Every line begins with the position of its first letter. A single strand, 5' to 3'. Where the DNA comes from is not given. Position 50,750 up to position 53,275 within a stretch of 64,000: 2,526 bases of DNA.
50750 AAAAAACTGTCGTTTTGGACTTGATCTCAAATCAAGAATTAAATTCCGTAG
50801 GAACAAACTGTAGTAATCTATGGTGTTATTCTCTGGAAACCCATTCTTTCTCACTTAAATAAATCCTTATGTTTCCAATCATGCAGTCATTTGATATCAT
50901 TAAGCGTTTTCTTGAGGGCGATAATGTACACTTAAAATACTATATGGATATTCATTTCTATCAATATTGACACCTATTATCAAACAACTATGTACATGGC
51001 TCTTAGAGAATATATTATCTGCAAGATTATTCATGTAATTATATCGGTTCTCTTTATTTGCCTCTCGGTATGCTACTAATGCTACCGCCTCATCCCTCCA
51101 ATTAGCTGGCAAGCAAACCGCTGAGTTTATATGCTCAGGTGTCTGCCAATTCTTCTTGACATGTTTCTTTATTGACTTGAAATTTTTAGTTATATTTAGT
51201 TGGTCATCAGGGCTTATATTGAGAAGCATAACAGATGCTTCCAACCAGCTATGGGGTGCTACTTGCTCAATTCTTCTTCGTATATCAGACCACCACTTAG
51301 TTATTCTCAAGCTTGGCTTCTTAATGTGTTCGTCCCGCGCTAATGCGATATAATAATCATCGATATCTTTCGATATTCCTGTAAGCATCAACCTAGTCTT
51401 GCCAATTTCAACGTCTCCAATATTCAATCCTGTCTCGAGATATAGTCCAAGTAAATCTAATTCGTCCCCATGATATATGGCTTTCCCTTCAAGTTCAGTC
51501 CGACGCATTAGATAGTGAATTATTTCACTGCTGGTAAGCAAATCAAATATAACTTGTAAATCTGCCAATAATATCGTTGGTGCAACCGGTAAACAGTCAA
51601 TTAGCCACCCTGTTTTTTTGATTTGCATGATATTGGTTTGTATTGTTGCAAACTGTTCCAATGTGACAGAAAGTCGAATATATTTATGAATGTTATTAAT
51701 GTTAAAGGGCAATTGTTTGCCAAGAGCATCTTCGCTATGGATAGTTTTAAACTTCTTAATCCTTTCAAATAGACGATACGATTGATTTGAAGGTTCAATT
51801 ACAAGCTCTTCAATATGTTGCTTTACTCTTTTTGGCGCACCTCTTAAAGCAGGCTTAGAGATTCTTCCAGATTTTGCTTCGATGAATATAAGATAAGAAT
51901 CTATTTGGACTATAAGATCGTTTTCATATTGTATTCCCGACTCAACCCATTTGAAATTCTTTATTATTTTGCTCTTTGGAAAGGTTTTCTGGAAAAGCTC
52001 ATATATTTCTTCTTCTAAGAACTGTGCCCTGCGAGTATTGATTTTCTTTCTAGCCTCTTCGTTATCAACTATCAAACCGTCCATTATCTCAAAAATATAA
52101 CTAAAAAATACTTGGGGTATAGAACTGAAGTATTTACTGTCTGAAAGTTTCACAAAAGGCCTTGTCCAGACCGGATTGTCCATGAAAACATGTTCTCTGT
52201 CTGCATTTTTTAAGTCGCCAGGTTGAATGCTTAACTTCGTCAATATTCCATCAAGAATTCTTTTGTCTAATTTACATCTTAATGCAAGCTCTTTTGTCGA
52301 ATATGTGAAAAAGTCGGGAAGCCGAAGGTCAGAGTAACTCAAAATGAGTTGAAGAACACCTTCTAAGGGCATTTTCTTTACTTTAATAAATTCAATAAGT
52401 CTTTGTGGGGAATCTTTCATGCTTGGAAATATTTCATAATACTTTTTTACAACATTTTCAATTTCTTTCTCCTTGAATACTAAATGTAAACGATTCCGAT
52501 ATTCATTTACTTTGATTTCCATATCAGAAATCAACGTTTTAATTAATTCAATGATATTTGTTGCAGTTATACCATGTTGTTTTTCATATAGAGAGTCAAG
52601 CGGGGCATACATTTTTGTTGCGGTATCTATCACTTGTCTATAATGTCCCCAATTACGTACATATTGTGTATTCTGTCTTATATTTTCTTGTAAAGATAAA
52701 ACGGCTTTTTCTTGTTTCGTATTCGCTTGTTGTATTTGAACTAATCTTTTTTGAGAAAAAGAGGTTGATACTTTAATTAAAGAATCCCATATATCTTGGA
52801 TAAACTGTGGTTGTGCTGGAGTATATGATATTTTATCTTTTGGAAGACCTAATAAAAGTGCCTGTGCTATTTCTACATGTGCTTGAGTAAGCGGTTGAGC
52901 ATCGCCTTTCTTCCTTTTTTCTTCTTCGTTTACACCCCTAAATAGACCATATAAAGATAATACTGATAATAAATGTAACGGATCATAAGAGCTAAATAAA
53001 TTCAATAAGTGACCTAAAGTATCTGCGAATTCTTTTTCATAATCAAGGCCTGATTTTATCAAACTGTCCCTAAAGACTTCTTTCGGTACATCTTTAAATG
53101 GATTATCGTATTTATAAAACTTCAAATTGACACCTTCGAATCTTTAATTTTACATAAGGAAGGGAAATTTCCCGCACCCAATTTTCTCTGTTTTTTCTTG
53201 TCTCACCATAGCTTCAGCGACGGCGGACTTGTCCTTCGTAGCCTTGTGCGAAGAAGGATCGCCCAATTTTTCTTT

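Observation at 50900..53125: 741-aa AT-rich orphan protein with a PD-(D/E)xK/NERD-like core: candidate single-gene defence factor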

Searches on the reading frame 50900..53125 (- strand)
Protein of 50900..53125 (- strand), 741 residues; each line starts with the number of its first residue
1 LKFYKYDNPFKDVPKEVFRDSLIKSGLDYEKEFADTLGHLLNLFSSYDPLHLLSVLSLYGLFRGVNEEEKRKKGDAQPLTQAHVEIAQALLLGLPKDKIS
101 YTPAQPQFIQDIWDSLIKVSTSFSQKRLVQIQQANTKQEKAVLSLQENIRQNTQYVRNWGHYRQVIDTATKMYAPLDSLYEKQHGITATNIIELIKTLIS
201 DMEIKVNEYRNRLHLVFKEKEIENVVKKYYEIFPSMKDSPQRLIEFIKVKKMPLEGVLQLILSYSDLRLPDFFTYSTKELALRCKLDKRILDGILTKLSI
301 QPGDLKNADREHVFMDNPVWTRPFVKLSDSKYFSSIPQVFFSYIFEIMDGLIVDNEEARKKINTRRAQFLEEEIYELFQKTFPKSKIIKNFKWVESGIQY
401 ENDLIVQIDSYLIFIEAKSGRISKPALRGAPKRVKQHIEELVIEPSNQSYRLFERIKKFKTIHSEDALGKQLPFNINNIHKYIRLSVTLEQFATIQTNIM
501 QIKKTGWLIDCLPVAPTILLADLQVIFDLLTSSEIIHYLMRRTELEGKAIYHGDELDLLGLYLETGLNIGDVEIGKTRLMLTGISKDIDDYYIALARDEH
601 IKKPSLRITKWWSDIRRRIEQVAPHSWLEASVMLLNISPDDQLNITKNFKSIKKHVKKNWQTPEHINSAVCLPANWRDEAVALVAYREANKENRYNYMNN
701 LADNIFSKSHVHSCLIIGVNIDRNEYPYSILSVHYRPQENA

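Call 3: search_protein_families(library=pfam, proteins=[window:50900-53125:-], max_evalue=1)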
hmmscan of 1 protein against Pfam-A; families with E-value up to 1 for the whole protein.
window:50900-53125:- (741 aa): 1 family
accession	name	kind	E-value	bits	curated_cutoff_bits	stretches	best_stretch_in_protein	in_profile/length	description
PF03962.21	Mnd1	-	0.02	15.6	23.5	0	176-206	17-47/60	Mnd1 HTH domain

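Call 4: search_protein_families(library=padloc, proteins=[window:50900-53125:-], max_evalue=1)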
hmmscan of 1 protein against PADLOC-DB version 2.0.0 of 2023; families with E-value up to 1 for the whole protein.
window:50900-53125:- (741 aa): 0 families

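Call 5: search_protein_families(library=ncbifam, proteins=[window:50900-53125:-], max_evalue=1)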
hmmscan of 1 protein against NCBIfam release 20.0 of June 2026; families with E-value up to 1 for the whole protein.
window:50900-53125:- (741 aa): 0 families

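Call 6: find_homologous_proteins(query=window:50900-53125:-, max_evalue=0.001)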
Query window:50900-53125:- (741 aa): 504 proteins with E <= 0.001 among 8000 candidates; the best 120 are listed.
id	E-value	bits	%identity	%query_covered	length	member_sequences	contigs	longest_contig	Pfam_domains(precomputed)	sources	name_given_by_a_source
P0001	0.0e+0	1093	65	100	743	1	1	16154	-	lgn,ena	-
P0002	1.4e-227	776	49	99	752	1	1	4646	-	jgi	-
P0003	3.4e-225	768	46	99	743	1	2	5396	-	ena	-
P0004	8.1e-225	766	46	100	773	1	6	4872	-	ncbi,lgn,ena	-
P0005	3.5e-223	761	46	99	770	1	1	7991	-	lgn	-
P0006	4.8e-222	757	48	99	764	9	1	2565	-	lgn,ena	-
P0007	6.6e-222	757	46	99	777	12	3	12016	-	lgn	-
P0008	1.1e-221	756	46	99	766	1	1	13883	-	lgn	-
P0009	4.2e-220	751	46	99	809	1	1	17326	-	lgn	-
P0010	7.1e-219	747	48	100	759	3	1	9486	-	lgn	-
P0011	8.3e-218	743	47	97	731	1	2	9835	-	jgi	jgi:hypothetical protein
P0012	2.7e-216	738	46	99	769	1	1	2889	-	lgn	-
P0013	2.1e-215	735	47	100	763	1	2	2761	-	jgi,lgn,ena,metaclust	metaclust:\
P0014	8.1e-211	720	44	100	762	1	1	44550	-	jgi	-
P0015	3.6e-210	718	46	99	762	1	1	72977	-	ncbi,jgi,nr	ncbi:MAG: hypothetical protein C4576_25515 [Desulfobacteraceae bacterium]|nr:MAG: hypothetical prote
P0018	3.3e-205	702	46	99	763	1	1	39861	-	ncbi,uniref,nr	ncbi:hypothetical protein [Nostoc sp. UIC 10630]|uniref:hypothetical protein n=1 Tax=Nostoc sp. UIC 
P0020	5.2e-200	684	45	99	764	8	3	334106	-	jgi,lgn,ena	-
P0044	8.5e-189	647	43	99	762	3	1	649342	-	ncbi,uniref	ncbi:hypothetical protein QUB68_05140 [Microcoleus sp. A006_D1]|uniref:hypothetical protein n=1 Tax=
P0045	1.0e-188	647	41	98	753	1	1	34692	-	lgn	-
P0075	9.0e-177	608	40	100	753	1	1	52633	-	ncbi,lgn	-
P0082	4.8e-175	602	39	99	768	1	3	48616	-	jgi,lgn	-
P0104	1.2e-169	584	39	100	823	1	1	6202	-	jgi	jgi:hypothetical protein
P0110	8.4e-168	578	38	100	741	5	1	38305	-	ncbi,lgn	-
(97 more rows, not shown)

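Call 7: search_solved_structures(query=window:50900-53125:-, max_evalue=10)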
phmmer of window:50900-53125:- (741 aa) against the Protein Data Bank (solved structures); distinct sequences matched with E-value up to 10: 1.
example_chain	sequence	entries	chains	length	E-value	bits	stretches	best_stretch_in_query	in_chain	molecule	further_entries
27ct_A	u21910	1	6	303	1.2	10.4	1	654-679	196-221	RPA1511_2297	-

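Call 11: search_solved_structures(query=A1, max_evalue=10, show_alignments=3)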
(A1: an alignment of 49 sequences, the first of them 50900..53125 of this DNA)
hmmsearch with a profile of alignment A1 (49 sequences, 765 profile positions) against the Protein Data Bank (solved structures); distinct sequences matched with E-value up to 10: 1.
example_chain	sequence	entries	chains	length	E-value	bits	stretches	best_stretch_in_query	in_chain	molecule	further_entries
8bj5_A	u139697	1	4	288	0.032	15.4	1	525-635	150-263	Imine Reductase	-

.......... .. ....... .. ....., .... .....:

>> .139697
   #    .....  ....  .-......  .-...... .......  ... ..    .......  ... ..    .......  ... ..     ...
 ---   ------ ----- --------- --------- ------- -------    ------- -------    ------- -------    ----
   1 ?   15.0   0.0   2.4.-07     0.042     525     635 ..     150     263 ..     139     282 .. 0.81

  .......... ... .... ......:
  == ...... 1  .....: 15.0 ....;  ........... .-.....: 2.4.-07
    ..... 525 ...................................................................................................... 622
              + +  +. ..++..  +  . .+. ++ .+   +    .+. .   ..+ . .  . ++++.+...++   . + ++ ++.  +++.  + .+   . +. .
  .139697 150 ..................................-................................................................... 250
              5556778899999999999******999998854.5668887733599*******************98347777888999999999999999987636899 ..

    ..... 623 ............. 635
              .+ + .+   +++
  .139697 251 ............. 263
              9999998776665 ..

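Call 13: find_encoding_contigs(protein=P0044, flank=10000, max_places=2)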
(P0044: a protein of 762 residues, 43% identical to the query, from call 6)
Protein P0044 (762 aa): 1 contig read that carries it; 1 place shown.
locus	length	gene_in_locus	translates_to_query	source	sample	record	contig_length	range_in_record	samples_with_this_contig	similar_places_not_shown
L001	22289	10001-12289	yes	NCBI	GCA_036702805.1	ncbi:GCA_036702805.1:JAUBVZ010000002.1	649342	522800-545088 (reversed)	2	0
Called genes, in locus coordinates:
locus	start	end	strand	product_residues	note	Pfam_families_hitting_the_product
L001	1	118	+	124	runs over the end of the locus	-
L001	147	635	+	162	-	-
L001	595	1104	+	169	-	-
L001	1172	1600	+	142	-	-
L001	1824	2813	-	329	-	-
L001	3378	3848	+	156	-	-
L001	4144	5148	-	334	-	PF02912:Phe_tRNA-synt_N, PF01409:tRNA-synt_2d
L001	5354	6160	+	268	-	PF01975:SurE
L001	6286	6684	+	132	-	-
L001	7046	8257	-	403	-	PF00155:Aminotran_1_2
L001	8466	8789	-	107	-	PF00085:Thioredoxin, PF13098:Thioredoxin_2 (weak)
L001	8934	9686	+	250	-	PF21948:LplA-B_cat, PF03099:BPL_LplA_LipB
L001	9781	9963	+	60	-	PF20538:DUF6753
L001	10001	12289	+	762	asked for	-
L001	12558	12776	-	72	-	PF10049:DUF2283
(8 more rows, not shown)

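Call 14: find_encoding_contigs(protein=P0020, flank=10000, max_places=2)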
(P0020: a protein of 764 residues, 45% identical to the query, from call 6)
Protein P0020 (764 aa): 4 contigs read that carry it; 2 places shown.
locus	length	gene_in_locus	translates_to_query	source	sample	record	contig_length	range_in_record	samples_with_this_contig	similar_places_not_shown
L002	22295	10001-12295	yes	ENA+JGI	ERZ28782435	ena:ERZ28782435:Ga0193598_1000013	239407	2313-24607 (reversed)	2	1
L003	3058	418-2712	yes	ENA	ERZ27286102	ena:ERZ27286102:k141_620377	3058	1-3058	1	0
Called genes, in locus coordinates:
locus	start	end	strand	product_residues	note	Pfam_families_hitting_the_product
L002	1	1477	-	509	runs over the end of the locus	PF00534:Glycos_transf_1, PF13692:Glyco_trans_1_4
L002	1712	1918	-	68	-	-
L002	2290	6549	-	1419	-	-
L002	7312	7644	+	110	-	-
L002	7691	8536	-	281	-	PF03819:MazG, PF01503:PRA-PH (weak), PF03819:MazG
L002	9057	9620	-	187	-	PF09988:DUF2227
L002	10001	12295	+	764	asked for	-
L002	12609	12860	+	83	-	-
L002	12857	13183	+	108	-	PF05016:ParE_toxin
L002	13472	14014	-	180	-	-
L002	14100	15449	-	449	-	PF00300:His_Phos_1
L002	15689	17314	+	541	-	PF02517:Rce1-like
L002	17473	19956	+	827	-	PF00403:HMA, PF00122:E1-E2_ATPase, PF00702:Hydrolase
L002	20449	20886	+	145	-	PF16697:Yop-YscD_cpl (weak), PF00498:FHA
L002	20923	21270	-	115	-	-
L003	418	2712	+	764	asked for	-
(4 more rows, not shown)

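Call 15: find_encoding_contigs(protein=P0015, flank=10000, max_places=2)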
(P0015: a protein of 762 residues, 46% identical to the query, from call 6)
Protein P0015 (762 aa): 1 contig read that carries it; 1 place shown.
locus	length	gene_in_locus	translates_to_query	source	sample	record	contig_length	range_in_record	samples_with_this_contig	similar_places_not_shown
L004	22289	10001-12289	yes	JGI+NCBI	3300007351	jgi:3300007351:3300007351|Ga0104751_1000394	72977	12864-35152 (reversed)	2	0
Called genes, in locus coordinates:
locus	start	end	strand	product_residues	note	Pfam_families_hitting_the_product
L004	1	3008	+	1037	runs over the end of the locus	PF00037:Fer4 (weak), PF13183:Fer4_8 (weak), PF13187:Fer4_9 (weak), PF07992:Pyr_redox_2, PF12831:FAD_oxidored, PF12838:Fer4_7, PF13237:Fer4_10, PF14697:Fer4_21, +18 more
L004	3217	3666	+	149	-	PF02662:FlpD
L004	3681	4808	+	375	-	PF04432:FrhB_FdhB_C (weak), PF13187:Fer4_9 (faint), PF12797:Fer4_2 (faint), PF13237:Fer4_10 (faint), PF00037:Fer4 (faint), PF13183:Fer4_8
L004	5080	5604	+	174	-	PF13183:Fer4_8, PF13187:Fer4_9 (weak), PF13237:Fer4_10 (weak), PF13534:Fer4_17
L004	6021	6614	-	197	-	-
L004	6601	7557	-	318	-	PF06574:FAD_syn, PF01687:Flavokinase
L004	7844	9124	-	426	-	PF00589:Phage_integrase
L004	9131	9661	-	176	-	-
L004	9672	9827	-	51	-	-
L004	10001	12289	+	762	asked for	-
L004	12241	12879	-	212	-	-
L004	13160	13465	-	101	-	-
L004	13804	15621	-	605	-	PF01807:Zn_ribbon_DnaG (weak), PF13481:AAA_25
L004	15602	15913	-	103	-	-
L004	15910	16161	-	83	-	-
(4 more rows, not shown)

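Call 17: find_encoding_contigs(protein=P0001, flank=10000, max_places=2)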
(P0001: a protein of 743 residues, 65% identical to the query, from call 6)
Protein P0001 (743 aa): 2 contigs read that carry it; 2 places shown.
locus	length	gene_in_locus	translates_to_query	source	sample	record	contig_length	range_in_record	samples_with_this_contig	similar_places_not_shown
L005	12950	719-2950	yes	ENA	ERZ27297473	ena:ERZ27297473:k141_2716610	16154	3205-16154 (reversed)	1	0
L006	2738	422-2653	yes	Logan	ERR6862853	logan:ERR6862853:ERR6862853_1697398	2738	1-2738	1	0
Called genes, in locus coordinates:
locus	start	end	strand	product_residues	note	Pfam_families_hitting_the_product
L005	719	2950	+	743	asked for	-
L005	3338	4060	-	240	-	PF01168:Ala_racemase_N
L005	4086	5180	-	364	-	PF04406:TP6A_N, PF20768:Topo_VI_alpha, PF21180:TOP6A-Spo11_Toprim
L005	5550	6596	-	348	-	-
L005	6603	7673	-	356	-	PF00586:AIRS, PF02769:AIRS_C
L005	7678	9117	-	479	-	PF13230:GATase_4 (weak), PF13522:GATase_6, PF13537:GATase_7, PF00156:Pribosyltran (weak)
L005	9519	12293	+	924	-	PF05342:Peptidase_M26_N (weak), PF07581:Glug (weak), PF00404:Dockerin_1 (faint)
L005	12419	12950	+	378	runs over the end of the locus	PF01041:DegT_DnrJ_EryC1, PF01053:Cys_Met_Meta_PP (weak)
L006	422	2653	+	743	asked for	-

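Call 25: find_related_loci(query=A1, collection=genome_contigs, flank=8000)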
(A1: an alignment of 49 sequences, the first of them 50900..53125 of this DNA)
Query A1 (741 aa) in genome_contigs; peptide patterns used: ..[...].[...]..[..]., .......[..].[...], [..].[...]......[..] (x = any residue, [..] = any of these).
343 stretches matched a pattern; 267 encode a relative of the query (tblastn E <= 1e-3); the best 80 are kept; 80 distinct loci.
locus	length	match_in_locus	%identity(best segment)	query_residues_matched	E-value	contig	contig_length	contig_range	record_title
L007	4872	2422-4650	46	3-741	0e+0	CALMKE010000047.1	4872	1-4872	MAG TPA_asm: uncultured Gemmatimonadetes bacterium isolate SRR6670122_bin.51_CONCOCT_v1.1_MAG genome assembly, contig: E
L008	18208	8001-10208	43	3-736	0e+0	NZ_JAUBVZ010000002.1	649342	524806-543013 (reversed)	Microcoleus sp. A006_D1 NODE_3_length_649342_cov_32.502487, whole genome shotgun sequence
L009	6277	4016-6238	40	3-740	0e+0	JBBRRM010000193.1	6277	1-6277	MAG: Nitrospirales bacterium isolate Ls1-N1 Co_metawrap_525_K_25072944_L_6277_cov_5.7894, whole genome shotgun sequence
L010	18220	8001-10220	39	1-739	0e+0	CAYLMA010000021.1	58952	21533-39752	MAG TPA_asm: uncultured Sulfuricella sp. isolate SRP302447_co1_56 genome assembly, contig: NODE_1611_length_58952_cov_60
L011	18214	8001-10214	39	6-739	6e-177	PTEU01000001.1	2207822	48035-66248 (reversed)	MAG: Ideonella sp. MAG2 scaffold1_size2202496, whole genome shotgun sequence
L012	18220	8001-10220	38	1-739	3e-176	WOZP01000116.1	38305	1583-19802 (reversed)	MAG: Rugosibacter sp. isolate WOFB27 NODE_390_length_38305_cov_25.149124, whole genome shotgun sequence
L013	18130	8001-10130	41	22-733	4e-172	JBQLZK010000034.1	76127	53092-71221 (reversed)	MAG: Thainema sp. isolate MCC5402 contig_34, whole genome shotgun sequence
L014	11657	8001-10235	37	1-740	5e-164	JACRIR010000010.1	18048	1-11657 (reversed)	MAG: Candidatus Poribacteria bacterium isolate NC_groundwater_1808_Pr3_B-0.1um_54_35 SR-2_scaffold_141_22388, whole geno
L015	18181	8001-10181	36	7-733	3e-156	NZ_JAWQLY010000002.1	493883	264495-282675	Halomonas sp. HP20-15 NODE_2_length_493883_cov_210.400836, whole genome shotgun sequence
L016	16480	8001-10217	44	5-740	0e+0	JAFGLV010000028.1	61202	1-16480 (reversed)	MAG: Sedimentisphaerales bacterium isolate Zod_Metabat.417 k87_2020637, whole genome shotgun sequence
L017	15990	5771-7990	36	1-741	2e-154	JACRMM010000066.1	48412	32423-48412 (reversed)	MAG: Deltaproteobacteria bacterium isolate NC_groundwater_1907_Pr3_S2p5_68_52 SR2-18-S2p5_coassembly_scaffold_393437, wh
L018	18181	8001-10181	35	7-733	7e-153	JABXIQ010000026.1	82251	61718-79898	MAG: Kangiellaceae bacterium isolate HF-Din12 c_000000011281, whole genome shotgun sequence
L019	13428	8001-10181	35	7-733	4e-153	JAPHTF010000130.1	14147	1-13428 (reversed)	MAG: Gammaproteobacteria bacterium isolate N1M-Bin_14 c_000000049371, whole genome shotgun sequence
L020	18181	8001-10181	35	7-733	9e-153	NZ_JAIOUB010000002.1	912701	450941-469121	Alcanivorax limicola strain JB21 Scaffold2, whole genome shotgun sequence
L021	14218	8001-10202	35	7-741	6e-150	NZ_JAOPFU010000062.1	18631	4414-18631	Catenovulum sp. 2E275 scaffold_62_length=18632, whole genome shotgun sequence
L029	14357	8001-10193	34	3-733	4e-141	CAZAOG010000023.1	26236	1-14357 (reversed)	MAG TPA_asm: uncultured Ignavibacteriaceae bacterium isolate SRP216583_co2_66 genome assembly, contig: NODE_1164_length_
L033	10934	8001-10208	34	3-736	9e-137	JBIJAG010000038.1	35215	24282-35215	MAG: Cyanobium sp. isolate ME2006-07-12D11_3300042448_group2_bin104 Rohwer_bin1307_scaffold_327_c1, whole genome shotgun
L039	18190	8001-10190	34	7-733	5e-127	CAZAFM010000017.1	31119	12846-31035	MAG TPA_asm: uncultured Campylobacterales bacterium isolate SRP252850_co1_171 genome assembly, contig: NODE_2426_length_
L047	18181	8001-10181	30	10-737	5e-118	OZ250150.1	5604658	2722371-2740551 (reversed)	MAG: Candidatus Latescibacterota bacterium isolate 5c13c588-1760-4ea4-89ab-5ccd14670b69 genome assembly, chromosome: 1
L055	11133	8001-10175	31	8-728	2e-113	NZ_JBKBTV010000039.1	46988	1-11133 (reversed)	MAG: Acidovorax sp. isolate 21H_023.bin.35 NODE_39_length_46988_cov_5.999616, whole genome shotgun sequence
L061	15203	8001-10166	30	18-740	4e-111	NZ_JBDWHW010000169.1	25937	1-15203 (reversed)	MAG: Hoeflea sp. isolate CI.59.F.A1_421_65 CI_59_F_A1_421_65_000000000169, whole genome shotgun sequence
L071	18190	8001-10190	29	8-736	4e-107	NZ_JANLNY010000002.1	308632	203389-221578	Pseudomonas sp. 5P_3.1_Bac2 7, whole genome shotgun sequence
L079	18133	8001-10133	29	28-738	9e-104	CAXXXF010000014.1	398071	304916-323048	MAG: Candidatus Latescibacterota bacterium isolate cdc6522c-bbe9-4fa3-a52d-301d393956c9 genome assembly, contig: contig_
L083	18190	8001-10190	29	8-736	7e-102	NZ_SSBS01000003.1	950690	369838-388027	Pseudomonas atacamensis strain M7D1 M7D1_Contig_3_consensus_sequence, whole genome shotgun sequence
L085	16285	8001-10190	30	4-737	2e-110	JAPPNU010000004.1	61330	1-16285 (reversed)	MAG: Gemmatimonadota bacterium isolate RHO3_bin_7 NODE_1128_length_61330_cov_39.166887, whole genome shotgun sequence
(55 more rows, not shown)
